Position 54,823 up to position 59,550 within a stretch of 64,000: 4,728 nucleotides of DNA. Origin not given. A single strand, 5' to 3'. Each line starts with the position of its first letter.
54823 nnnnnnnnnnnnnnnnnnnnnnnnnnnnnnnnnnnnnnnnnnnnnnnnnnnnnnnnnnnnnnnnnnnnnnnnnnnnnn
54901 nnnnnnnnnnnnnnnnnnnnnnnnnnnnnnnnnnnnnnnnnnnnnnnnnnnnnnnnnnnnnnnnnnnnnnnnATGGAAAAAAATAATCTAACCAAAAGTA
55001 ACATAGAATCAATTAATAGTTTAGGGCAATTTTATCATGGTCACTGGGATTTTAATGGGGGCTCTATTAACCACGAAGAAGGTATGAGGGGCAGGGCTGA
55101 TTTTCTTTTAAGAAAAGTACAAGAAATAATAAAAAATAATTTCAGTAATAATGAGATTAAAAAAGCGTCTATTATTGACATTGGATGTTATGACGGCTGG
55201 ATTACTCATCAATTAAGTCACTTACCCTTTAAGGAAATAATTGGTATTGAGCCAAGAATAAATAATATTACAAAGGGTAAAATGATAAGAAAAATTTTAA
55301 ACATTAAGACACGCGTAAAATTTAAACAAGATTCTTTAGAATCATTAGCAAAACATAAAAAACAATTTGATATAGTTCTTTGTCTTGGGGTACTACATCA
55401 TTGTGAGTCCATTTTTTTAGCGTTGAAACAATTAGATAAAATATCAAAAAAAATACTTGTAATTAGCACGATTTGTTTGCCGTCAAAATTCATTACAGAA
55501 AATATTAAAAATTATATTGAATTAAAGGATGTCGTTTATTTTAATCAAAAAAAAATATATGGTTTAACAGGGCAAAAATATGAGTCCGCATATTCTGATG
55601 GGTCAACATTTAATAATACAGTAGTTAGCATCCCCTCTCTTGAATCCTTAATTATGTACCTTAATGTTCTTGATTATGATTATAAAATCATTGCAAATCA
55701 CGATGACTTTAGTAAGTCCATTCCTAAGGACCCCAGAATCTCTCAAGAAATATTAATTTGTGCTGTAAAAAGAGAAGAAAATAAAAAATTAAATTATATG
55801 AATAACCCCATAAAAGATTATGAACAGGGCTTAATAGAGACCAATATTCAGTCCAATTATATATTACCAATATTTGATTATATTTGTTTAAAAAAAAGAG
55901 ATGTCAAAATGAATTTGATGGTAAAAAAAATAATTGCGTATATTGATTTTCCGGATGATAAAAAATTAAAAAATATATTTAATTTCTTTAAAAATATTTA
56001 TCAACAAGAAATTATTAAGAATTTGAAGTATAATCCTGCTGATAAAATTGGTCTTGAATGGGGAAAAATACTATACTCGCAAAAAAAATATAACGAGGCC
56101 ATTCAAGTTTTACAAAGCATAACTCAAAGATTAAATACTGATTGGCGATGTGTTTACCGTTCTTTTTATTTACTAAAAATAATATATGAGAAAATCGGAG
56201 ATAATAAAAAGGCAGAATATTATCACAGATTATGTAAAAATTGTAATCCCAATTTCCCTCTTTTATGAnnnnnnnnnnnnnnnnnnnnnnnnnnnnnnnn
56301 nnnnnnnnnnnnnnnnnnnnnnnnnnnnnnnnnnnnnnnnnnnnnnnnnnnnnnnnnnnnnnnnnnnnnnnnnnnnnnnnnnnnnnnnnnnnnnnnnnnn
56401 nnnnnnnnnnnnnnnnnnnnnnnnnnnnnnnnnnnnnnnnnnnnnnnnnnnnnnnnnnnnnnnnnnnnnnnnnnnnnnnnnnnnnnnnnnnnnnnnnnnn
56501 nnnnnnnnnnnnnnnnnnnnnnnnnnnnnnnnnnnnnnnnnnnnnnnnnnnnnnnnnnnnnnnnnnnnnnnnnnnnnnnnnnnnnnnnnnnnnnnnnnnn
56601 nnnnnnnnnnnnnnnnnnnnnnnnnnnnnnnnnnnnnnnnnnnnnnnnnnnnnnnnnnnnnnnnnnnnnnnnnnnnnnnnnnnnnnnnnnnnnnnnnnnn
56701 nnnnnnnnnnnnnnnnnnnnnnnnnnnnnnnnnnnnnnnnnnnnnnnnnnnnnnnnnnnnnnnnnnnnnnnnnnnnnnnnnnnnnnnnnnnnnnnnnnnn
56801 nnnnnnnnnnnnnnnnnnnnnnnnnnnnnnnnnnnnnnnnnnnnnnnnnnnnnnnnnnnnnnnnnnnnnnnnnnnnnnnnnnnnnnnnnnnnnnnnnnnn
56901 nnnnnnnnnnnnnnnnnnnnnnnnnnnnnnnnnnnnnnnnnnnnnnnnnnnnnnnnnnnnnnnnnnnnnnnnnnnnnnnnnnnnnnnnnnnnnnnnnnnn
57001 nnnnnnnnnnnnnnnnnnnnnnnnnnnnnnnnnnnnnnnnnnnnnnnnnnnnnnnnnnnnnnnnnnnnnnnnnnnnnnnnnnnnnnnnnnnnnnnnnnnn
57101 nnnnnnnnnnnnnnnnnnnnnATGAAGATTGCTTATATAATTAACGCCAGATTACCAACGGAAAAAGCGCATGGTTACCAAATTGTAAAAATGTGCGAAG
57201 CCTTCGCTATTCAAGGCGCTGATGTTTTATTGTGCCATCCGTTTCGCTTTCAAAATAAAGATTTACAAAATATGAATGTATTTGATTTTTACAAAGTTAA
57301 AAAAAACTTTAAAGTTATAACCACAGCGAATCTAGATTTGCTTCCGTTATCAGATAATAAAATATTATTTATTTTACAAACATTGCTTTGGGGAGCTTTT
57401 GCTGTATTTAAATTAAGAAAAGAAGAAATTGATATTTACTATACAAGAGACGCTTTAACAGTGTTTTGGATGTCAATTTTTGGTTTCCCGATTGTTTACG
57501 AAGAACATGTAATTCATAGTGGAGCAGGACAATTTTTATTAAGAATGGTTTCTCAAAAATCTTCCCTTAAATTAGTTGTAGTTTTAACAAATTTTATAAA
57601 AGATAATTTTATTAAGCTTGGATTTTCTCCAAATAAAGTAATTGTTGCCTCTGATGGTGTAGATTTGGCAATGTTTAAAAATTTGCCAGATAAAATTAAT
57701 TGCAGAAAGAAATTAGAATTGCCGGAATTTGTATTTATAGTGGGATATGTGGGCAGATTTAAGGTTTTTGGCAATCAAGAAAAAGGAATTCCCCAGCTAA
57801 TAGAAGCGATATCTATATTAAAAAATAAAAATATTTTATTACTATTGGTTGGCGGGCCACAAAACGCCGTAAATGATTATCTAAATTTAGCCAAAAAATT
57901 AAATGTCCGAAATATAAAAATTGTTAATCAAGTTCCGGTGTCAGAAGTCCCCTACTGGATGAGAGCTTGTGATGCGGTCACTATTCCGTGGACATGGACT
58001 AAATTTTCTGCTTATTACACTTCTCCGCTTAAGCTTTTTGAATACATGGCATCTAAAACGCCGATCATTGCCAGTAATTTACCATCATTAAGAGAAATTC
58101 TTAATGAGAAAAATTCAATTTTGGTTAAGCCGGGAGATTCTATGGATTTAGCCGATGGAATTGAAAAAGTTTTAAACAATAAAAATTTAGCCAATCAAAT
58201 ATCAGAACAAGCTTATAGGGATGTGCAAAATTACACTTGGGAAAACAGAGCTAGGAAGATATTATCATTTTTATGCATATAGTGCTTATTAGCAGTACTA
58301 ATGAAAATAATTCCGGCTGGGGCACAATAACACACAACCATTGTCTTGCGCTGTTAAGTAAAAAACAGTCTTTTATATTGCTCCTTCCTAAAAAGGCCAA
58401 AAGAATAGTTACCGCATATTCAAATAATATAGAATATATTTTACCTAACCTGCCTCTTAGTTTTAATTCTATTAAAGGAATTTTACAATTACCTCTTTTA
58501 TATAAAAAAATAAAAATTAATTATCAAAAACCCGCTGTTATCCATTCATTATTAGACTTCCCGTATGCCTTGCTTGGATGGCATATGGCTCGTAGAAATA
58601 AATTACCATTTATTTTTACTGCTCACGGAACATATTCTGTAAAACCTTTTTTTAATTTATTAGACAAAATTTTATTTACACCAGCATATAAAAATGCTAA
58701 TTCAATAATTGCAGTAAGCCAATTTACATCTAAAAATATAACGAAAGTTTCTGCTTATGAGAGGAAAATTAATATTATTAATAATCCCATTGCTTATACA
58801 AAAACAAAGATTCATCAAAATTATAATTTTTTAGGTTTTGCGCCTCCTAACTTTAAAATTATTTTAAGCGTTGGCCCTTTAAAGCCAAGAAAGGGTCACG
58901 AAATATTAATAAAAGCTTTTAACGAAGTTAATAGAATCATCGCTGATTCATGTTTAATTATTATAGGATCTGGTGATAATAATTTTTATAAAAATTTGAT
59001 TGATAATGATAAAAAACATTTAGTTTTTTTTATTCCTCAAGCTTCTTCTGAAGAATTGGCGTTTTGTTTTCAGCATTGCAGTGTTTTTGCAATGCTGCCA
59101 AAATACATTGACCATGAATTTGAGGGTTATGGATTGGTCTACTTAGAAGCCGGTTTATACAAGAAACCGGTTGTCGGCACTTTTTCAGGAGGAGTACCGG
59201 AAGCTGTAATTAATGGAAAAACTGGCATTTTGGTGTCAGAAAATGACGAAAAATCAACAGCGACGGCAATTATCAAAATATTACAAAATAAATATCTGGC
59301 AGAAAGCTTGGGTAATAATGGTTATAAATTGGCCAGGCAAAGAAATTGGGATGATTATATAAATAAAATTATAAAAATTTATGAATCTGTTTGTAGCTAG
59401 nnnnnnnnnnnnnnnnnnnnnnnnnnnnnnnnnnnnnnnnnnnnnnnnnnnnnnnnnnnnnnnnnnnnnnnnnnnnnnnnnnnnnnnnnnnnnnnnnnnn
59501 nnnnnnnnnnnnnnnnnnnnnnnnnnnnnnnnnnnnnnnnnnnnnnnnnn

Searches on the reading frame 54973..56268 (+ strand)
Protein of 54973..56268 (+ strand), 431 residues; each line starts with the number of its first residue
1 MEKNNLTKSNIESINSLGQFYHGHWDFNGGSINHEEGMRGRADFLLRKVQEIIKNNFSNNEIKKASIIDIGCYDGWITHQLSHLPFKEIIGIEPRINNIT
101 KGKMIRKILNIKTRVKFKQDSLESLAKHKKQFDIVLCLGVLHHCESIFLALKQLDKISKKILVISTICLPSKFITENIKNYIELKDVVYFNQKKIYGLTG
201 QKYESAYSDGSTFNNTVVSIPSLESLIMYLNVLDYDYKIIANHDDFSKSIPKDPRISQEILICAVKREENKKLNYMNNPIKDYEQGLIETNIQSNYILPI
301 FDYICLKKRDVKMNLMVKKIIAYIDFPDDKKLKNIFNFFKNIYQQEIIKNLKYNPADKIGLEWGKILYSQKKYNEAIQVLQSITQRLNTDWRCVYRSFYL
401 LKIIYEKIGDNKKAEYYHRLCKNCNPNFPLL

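Call 6: search_protein_families(library=pfam, proteins=[window:54973-56268:+])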
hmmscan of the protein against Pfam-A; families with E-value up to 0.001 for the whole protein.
window:54973-56268:+ (431 aa): 8 families
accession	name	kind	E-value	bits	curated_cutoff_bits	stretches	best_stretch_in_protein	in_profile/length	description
PF13847.12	Methyltransf_31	-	1.3e-10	41.6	27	1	64-191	4-133/145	Methyltransferase domain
PF13489.12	Methyltransf_23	-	1.2e-09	38.6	27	1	48-171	8-123/164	Methyltransferase domain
PF08003.17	Methyltransf_9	-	1.5e-09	37.7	23.8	1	61-169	113-222/315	Protein of unknown function (DUF1698)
PF08242.18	Methyltransf_12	-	4.2e-09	37.4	30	1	68-156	1-90/98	Methyltransferase domain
PF13649.12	Methyltransf_25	-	3.2e-08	34.6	27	1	67-146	1-81/97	Methyltransferase domain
PF08241.18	Methyltransf_11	-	6.8e-08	33.5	21.2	1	68-159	1-88/95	Methyltransferase domain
PF05219.18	DREV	-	1.1e-05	25.1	26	1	53-185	82-207/265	DREV methyltransferase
PF13679.12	Methyltransf_32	-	1.2e-05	25.8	27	1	50-146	10-113/143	Methyltransferase domain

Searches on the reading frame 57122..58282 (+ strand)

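Call 6: search_protein_families(library=pfam, proteins=[window:57122-58282:+])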
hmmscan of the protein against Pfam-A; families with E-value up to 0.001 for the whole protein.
window:57122-58282:+ (386 aa): 4 families
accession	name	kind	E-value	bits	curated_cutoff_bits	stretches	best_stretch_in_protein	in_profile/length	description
PF00534.26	Glycos_transf_1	-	5.7e-25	88.3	26.4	1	193-366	4-171/172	Glycosyl transferases group 1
PF13692.12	Glyco_trans_1_4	-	7.6e-23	81.8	27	1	206-353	3-142/142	Glycosyl transferases group 1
PF13524.12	Glyco_trans_1_2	-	4e-11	43.5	25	1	256-381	27-143/144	Glycosyl transferase-like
PF13439.12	Glyco_transf_4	-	5.7e-05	23.6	28.5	1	87-183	57-169/170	Glycosyltransferase Family 4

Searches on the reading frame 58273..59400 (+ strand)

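Call 6: search_protein_families(library=pfam, proteins=[window:58273-59400:+])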
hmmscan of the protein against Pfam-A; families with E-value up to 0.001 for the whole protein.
window:58273-59400:+ (375 aa): 5 families
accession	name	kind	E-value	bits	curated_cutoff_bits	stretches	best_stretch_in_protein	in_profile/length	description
PF00534.26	Glycos_transf_1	-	1.9e-30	106.1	26.4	1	191-352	12-171/172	Glycosyl transferases group 1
PF13692.12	Glyco_trans_1_4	-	1.3e-22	81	27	1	195-339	2-142/142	Glycosyl transferases group 1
PF13439.12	Glyco_transf_4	-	1e-12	48.8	28.5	1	18-173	6-166/170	Glycosyltransferase Family 4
PF13477.12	Glyco_trans_4_2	-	2.6e-05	24.9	23.4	1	48-149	40-139/139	Glycosyl transferase 4-like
PF13579.12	Glyco_trans_4_4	-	0.00061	20.6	29.7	1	85-171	70-157/158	Glycosyl transferase 4-like domain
